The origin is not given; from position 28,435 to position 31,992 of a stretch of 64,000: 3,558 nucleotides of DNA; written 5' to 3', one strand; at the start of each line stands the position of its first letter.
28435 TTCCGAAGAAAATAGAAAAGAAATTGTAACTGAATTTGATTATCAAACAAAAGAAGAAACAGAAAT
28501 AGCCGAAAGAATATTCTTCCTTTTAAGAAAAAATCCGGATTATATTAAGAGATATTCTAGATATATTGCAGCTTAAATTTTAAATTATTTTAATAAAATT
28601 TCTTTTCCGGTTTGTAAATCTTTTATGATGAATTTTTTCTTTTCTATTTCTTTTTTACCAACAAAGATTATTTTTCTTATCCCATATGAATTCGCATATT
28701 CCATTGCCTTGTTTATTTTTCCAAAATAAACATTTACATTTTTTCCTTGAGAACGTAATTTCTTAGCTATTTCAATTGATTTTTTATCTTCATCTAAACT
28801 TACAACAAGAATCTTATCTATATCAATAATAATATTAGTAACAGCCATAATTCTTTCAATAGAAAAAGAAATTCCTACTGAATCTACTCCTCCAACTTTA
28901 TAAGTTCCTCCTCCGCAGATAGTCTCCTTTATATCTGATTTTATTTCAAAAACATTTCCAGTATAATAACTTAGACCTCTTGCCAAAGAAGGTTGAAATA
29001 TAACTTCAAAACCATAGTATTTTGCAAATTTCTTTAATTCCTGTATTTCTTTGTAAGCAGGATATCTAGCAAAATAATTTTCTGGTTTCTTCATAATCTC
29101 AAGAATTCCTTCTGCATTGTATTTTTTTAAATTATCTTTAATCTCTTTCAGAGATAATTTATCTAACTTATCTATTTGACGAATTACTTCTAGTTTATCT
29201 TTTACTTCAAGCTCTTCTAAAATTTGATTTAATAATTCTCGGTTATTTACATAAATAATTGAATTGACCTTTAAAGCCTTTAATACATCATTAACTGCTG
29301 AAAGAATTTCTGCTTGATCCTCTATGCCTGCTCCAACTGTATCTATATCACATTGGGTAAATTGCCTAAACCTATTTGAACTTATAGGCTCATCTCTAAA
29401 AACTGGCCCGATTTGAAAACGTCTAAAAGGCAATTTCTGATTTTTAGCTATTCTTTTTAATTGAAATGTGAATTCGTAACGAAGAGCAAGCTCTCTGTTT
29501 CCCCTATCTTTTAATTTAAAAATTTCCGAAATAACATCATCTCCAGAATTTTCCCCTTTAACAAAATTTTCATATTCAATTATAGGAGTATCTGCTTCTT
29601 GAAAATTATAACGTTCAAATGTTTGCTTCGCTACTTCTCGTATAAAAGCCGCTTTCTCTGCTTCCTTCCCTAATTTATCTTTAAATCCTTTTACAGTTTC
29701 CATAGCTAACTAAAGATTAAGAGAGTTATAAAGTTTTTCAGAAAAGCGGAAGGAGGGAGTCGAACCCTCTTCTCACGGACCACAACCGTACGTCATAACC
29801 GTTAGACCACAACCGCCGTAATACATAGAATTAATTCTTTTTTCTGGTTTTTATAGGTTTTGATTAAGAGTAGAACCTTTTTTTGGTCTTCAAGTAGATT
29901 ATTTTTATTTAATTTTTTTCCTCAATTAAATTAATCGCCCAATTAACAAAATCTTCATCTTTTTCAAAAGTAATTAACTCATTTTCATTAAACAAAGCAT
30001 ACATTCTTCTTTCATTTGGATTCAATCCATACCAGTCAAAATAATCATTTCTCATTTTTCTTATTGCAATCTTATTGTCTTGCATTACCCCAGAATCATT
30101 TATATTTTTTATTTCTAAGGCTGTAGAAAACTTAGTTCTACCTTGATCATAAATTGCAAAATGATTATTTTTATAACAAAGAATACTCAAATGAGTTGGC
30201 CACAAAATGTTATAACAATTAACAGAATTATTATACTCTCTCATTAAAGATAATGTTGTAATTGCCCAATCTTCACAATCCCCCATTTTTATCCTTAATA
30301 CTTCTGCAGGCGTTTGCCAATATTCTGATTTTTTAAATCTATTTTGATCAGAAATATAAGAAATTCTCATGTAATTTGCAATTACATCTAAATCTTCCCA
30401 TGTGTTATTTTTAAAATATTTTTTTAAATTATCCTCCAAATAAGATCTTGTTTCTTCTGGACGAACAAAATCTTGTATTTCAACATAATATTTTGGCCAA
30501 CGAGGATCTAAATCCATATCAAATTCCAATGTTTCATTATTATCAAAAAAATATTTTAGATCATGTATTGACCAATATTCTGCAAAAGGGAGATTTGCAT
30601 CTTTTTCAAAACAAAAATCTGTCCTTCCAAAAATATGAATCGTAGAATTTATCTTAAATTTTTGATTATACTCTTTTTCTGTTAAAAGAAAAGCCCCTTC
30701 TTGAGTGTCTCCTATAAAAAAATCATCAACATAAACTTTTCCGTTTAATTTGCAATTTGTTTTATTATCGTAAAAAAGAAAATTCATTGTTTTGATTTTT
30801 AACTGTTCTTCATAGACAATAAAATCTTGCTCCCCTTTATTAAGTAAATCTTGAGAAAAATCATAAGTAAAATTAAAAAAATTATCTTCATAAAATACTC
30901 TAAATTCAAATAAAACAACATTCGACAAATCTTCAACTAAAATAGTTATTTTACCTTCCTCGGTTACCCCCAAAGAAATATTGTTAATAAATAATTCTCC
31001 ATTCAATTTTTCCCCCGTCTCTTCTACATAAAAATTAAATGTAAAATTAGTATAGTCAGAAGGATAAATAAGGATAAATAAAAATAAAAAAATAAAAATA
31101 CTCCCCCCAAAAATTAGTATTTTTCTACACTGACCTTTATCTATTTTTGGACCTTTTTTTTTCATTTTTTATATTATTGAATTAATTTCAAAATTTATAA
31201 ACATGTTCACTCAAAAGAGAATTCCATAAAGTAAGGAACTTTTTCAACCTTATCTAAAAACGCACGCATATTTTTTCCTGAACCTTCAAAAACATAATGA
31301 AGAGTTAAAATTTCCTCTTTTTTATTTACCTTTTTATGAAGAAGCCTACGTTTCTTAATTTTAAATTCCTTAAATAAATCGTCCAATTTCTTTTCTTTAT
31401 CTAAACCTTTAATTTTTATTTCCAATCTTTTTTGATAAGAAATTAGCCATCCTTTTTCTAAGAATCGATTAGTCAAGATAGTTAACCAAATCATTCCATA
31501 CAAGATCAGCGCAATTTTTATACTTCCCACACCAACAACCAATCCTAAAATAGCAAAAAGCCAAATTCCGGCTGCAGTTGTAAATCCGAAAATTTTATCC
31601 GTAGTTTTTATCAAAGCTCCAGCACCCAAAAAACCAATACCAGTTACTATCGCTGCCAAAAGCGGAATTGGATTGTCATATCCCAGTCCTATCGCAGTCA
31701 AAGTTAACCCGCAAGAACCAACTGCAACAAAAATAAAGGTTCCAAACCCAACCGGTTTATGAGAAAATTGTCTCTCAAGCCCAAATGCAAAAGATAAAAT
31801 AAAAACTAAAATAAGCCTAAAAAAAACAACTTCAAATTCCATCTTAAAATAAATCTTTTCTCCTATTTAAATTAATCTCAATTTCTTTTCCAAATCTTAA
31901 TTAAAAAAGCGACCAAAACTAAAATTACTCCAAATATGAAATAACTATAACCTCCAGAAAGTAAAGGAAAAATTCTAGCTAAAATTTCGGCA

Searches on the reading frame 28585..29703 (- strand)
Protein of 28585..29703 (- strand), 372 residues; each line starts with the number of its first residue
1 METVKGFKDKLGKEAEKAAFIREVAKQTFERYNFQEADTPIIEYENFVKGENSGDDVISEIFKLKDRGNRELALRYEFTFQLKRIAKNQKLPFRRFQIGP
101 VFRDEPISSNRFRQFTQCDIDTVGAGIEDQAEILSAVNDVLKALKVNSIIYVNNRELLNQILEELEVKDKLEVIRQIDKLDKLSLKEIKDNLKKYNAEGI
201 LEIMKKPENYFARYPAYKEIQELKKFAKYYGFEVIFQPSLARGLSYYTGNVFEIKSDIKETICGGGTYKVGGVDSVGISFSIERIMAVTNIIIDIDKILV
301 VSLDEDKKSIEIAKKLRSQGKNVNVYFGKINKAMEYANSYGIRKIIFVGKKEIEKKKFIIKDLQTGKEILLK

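Call 48: search_protein_families(library=pfam, proteins=[window:28585-29703:-], max_evalue=0.0001)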
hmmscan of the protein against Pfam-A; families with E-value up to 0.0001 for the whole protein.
window:28585-29703:- (372 aa): 5 families
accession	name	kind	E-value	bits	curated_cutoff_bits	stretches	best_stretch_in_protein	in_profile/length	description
PF13393.11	tRNA-synt_His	-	1.2e-30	107.2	25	1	6-283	1-306/308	Histidyl-tRNA synthetase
PF00587.30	tRNA-synt_2b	-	4.4e-07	30.6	29.3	1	62-145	1-95/179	tRNA synthetase class II core domain (G, H, P, S and T)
PF00152.25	tRNA-synt_2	-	6.3e-07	29.2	25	1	21-187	28-182/308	tRNA synthetases class II (D, K and N)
PF01409.25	tRNA-synt_2d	-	7.2e-07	29.4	19.8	1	21-128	22-138/246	tRNA synthetases class II core domain (F)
PF03129.25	HGTP_anticodon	-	6.8e-06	26.6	21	1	299-369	3-80/94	Anticodon binding domain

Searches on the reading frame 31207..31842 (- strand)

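Call 48: search_protein_families(library=pfam, proteins=[window:31207-31842:-], max_evalue=0.0001)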
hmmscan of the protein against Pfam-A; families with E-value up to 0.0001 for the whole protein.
window:31207-31842:- (211 aa): 1 family
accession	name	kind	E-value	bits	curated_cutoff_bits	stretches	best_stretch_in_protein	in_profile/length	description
PF02308.21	MgtC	-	3.2e-24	86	31.4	1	10-129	1-119/121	MgtC family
